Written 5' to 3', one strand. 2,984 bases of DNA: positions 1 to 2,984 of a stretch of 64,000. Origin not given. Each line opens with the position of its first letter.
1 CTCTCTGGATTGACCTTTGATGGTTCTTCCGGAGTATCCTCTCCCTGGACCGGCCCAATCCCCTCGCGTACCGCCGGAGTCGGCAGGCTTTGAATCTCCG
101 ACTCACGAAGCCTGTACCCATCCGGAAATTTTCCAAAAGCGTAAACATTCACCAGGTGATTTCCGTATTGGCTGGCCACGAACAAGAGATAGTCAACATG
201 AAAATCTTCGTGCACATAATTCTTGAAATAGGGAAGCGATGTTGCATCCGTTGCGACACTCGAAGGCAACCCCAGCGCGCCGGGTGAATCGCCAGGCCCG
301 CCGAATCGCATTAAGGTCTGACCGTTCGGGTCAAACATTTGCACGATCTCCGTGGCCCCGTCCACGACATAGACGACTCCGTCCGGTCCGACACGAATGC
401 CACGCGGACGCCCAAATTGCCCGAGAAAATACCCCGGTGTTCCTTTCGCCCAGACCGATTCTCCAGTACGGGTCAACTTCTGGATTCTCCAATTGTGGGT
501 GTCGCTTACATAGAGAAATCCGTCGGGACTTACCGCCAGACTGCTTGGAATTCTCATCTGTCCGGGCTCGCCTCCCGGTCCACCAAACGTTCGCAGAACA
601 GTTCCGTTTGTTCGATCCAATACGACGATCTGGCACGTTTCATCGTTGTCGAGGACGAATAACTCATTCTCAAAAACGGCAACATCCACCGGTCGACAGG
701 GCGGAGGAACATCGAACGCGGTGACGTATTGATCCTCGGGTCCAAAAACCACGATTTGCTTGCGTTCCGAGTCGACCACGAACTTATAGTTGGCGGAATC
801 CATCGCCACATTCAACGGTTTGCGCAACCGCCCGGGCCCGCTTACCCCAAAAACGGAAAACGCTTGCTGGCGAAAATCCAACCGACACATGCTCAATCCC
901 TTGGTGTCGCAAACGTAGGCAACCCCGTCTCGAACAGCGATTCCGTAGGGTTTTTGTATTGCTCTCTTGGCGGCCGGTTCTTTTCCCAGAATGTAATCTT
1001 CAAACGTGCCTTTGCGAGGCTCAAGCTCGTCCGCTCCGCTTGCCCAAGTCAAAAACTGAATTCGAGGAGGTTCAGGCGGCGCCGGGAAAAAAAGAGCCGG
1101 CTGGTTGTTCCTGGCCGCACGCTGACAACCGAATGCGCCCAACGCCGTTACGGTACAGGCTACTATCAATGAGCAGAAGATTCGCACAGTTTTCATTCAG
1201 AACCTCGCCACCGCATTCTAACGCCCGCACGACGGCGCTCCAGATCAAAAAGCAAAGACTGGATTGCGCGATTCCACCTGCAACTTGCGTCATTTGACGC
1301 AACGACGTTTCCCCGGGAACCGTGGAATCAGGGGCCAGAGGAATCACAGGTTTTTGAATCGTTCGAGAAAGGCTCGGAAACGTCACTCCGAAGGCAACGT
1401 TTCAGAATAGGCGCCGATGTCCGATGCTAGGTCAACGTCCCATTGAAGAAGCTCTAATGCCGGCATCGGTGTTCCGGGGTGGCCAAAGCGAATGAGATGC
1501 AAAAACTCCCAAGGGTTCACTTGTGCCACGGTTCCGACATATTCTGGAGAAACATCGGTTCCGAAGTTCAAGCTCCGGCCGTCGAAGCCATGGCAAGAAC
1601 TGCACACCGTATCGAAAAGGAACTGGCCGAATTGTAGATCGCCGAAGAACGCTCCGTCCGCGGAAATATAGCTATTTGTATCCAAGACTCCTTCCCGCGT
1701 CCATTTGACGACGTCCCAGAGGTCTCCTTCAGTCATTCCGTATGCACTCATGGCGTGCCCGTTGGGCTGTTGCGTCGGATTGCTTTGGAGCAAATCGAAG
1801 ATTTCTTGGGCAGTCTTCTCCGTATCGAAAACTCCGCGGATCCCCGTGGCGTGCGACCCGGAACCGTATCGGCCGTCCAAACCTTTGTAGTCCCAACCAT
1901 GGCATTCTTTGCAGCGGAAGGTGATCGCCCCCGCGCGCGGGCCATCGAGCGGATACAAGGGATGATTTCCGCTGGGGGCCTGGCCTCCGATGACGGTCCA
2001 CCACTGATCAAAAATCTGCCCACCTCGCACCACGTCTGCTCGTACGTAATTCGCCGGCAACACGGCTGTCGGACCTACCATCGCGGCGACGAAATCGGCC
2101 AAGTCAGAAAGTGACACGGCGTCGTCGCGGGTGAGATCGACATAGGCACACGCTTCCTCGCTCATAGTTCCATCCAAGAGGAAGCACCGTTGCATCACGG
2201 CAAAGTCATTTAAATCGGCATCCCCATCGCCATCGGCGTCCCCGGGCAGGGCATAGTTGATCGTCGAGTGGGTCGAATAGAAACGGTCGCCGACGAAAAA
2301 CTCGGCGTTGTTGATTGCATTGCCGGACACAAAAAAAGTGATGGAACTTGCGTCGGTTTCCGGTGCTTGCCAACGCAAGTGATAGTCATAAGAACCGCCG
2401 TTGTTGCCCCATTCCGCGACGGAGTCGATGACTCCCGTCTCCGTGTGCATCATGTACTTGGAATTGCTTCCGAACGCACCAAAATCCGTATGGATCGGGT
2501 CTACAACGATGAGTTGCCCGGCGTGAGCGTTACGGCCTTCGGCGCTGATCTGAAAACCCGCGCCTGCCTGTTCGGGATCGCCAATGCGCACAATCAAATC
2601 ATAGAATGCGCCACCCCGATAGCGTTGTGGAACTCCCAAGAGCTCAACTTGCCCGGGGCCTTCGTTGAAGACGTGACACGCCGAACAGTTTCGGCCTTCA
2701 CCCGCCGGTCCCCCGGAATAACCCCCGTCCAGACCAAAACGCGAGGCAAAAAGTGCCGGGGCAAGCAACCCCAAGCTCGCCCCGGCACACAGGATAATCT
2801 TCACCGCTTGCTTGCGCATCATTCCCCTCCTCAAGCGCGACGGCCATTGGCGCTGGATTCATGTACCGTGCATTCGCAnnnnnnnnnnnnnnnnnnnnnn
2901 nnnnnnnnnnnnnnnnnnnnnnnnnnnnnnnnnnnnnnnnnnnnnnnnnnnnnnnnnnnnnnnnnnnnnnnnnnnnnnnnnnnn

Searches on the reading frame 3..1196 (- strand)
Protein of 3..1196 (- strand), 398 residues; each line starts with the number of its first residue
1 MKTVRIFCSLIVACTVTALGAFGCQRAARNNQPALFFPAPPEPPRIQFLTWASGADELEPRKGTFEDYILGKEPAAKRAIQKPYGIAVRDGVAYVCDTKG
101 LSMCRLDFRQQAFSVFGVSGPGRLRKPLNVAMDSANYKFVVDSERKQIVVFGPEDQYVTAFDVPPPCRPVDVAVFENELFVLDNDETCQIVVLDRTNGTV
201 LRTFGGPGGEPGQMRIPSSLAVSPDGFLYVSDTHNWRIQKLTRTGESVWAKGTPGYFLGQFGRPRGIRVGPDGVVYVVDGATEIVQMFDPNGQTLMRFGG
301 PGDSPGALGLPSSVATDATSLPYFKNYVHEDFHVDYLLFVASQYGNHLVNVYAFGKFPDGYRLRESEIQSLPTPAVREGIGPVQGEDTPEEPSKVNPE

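Call 25: search_protein_families(library=ncbifam, proteins=[window:3-1196:-], max_evalue=0.01)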
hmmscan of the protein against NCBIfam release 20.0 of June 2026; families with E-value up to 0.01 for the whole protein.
window:3-1196:- (398 aa): 5 families
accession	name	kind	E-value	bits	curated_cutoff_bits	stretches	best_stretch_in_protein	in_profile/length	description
NF035926.1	scyF_NHL_VPEP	equivalog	5.1e-29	101.6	350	2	177-307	163-292/376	scytonemin biosynthesis PEP-CTERM protein ScyF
NF033206.1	ScyE_fam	subfamily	0.00028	20.5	80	0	211-232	202-223/333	ScyD/ScyE family protein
TIGR02604.1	Piru_Ver_Nterm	subfamily_domain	0.00035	20.1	122.2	0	216-240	322-346/367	PVC-type heme-binding CxxCH protein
NF052280.1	7_blade_YncE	equivalog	0.0014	17.5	400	1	128-231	219-316/338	7-bladed beta-propeller protein YncE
TIGR03866.1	PQQ_ABC_repeats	subfamily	0.0029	16.7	287.3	0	263-305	42-85/310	PQQ-dependent catabolism-associated beta-propeller protein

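Call 59: search_protein_families(library=pfam, proteins=[window:3-1196:-], max_evalue=0.001)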
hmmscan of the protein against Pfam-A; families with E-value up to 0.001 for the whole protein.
window:3-1196:- (398 aa): 4 families
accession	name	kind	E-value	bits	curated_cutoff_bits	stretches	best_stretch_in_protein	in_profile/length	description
PF01436.27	NHL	-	9.7e-17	60.5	20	1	216-240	3-27/28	NHL repeat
PF25021.1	TEN_NHL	-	7.1e-09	35.5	27.1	0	213-241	328-356/357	Teneurin NHL domain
PF08450.18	SGL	-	0.00015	21.9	26.3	0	213-301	132-223/246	SMP-30/Gluconolactonase/LRE-like region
PF23500.1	DUF7133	-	0.00018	21.4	27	0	263-286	330-353/385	Domain of unknown function (DUF7133)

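Call 69: find_homologous_proteins(query=window:3-1196:-, max_evalue=1e-10)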
Query window:3-1196:- (398 aa): 428 proteins with E <= 1e-10 among 5807 candidates; the best 120 are listed.
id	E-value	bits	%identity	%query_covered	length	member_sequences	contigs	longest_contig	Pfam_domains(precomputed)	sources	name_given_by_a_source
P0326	1.0e-273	926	100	100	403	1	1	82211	PF01436.28,PF25021.2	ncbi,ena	ncbi:MAG: hypothetical protein AABZ47_04475 [Planctomycetota bacterium]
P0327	1.7e-214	731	82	94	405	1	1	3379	PF01436.28,PF25021.2,PF08450.19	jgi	jgi:sugar lactone lactonase YvrE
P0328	9.1e-208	708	75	99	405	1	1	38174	PF01436.28,PF25021.2,PF08450.19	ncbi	-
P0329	1.6e-202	691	78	93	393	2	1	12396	PF01436.28,PF25021.2,PF08450.19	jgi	jgi:sugar lactone lactonase YvrE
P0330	9.5e-198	675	72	97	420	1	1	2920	PF01436.28,PF25021.2,PF08450.19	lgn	-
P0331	1.7e-196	671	71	98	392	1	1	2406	PF01436.28,PF25021.2,PF08450.19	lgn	-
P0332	9.0e-196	669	73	94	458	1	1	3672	PF01436.28,PF25021.2,PF08450.19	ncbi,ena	-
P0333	2.2e-195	668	75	93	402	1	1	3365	PF01436.28,PF25021.2,PF08450.19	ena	-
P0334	2.3e-195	668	74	93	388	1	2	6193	PF01436.28,PF25021.2,PF08450.19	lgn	-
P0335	2.3e-195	668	74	93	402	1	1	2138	PF01436.28,PF25021.2,PF08450.19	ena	-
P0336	4.1e-194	663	71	97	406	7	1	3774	PF01436.28,PF25021.2,PF08450.19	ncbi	-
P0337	7.1e-194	663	73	95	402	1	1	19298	PF01436.28,PF25021.2,PF08450.19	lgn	-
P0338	3.6e-193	660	74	92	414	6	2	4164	PF01436.28,PF25021.2,PF08450.19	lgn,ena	-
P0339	1.0e-192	659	72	95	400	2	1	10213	PF01436.28,PF25021.2,PF08450.19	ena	-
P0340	3.0e-192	657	72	95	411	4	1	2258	PF01436.28,PF25021.2,PF08450.19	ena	-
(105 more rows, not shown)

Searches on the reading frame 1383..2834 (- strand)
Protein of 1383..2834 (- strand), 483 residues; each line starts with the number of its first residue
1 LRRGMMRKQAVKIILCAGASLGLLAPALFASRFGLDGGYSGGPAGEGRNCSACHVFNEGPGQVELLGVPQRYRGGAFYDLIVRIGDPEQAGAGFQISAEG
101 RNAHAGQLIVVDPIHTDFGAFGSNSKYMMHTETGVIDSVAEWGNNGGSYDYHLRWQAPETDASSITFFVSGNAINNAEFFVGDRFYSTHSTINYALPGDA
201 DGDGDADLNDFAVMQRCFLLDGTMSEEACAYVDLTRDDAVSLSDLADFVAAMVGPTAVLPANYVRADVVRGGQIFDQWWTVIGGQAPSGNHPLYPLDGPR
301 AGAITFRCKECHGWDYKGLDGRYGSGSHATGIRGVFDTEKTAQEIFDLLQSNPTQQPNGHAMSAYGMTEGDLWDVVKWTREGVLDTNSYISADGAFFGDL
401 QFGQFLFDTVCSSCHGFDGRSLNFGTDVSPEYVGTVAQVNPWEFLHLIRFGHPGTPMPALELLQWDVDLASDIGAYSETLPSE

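Call 4: search_protein_families(library=pfam, proteins=[window:1383-2834:-], max_evalue=1)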
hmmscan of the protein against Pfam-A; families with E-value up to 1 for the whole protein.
window:1383-2834:- (483 aa): 3 families
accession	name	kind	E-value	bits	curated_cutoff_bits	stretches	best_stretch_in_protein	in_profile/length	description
PF00034.26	Cytochrom_C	-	4.9e-11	44.2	21.3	2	307-378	11-85/90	Cytochrome c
PF13442.11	Cytochrome_CBB3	-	1.8e-09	38.2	27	2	403-462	6-53/68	Cytochrome C oxidase, cbb3-type, subunit III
PF00404.24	Dockerin_1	-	0.00033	21.2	22.9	1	197-246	1-50/57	Dockerin type I domain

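Call 25: search_protein_families(library=ncbifam, proteins=[window:1383-2834:-], max_evalue=0.01)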
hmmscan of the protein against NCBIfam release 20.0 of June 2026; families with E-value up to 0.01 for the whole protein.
window:1383-2834:- (483 aa): 4 families
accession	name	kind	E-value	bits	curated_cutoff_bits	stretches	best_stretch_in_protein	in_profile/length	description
NF041895.1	choice_anch_V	domain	3.8e-20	72.4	42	1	22-189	3-148/150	choice-of-anchor V domain-containing protein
NF041894.1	MXAN_6652_fam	equivalog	8.7e-06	25.4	200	1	22-196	7-157/203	MXAN_6652 family MXYO-CTERM-anchored protein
TIGR00782.1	ccoP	equivalog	0.0019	17.5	179.95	1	302-421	110-224/285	cytochrome-c oxidase, cbb3-type subunit III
NF050122.1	bc1_QcrC_actin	exception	0.0065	15.8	200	0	399-423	40-64/253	cytochrome bc1 complex diheme cytochrome c subunit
